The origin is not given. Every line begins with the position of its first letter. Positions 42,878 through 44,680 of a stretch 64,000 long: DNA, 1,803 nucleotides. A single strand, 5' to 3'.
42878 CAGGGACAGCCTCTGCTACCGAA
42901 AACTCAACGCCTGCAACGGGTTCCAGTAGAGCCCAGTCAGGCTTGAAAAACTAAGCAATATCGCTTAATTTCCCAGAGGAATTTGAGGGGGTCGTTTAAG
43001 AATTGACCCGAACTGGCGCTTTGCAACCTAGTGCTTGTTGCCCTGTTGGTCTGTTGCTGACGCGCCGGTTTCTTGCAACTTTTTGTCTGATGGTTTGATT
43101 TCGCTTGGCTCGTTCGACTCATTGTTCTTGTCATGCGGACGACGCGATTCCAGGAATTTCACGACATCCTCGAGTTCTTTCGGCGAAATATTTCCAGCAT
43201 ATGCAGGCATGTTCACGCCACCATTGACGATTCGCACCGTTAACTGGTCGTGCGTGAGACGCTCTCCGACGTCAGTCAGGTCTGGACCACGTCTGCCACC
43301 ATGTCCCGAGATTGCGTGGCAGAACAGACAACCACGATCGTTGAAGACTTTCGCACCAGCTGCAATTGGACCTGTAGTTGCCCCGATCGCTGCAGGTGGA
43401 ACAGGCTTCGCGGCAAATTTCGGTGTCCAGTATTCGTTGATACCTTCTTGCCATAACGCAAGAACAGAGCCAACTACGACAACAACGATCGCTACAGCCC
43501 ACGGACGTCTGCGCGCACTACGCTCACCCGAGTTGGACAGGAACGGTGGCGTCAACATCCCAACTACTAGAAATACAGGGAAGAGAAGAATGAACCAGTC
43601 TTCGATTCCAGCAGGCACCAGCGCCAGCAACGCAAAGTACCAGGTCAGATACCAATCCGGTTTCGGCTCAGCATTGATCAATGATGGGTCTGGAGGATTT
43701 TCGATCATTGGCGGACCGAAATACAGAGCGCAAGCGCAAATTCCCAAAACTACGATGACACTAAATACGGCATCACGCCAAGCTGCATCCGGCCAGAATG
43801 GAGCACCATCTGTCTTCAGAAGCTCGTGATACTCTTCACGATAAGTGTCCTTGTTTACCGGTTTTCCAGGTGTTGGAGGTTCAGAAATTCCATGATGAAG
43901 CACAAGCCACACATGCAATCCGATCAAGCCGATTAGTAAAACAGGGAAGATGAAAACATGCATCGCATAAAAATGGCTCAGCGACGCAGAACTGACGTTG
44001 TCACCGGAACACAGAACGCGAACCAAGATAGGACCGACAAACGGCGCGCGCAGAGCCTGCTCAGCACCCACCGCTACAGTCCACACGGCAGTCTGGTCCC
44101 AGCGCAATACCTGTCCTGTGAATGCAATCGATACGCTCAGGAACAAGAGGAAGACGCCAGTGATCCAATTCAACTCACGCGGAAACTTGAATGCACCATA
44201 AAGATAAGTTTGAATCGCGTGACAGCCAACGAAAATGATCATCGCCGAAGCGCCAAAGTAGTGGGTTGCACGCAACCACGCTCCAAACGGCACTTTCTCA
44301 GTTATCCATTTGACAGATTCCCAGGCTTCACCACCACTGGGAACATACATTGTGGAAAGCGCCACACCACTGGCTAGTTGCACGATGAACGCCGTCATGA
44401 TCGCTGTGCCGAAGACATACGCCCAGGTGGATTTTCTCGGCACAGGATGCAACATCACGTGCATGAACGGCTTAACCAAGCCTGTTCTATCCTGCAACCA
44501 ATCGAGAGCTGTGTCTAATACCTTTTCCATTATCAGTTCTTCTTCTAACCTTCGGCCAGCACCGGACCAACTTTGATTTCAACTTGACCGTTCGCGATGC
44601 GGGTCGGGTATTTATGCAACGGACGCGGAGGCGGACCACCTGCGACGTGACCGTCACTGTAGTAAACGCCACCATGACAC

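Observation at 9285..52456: Conserved ~24-bp palindrome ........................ dispersed through intergenic regions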

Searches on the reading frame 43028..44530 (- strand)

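Call 11: search_protein_families(library=pfam, proteins=[window:43028-44530:-], max_evalue=0.01)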
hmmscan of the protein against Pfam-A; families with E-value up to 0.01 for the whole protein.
window:43028-44530:- (500 aa): 7 families
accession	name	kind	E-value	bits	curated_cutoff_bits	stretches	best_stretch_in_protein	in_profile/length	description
PF13631.11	Cytochrom_B_N_2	-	3.7e-36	125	27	1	96-269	2-160/169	Cytochrome b(N-terminal)/b6/petB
PF00033.24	Cytochrome_B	-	2.2e-35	122.7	27.2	1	29-210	5-185/189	Cytochrome b/b6/petB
PF13442.11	Cytochrome_CBB3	-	2.6e-10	40.9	27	1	389-460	3-68/68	Cytochrome C oxidase, cbb3-type, subunit III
PF00034.26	Cytochrom_C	-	1.3e-07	33.3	21.3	1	389-462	1-88/90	Cytochrome c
PF00032.22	Cytochrom_B_C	-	0.00012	22.7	20.7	1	290-364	12-83/102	Cytochrome b(C-terminal)/b6/petD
PF14358.11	DUF4405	-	0.00019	22.3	26.7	1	43-105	5-62/66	Domain of unknown function (DUF4405)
PF01292.26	Ni_hydr_CYTB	-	0.0014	18.9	30.1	1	31-106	94-160/179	Prokaryotic cytochrome b561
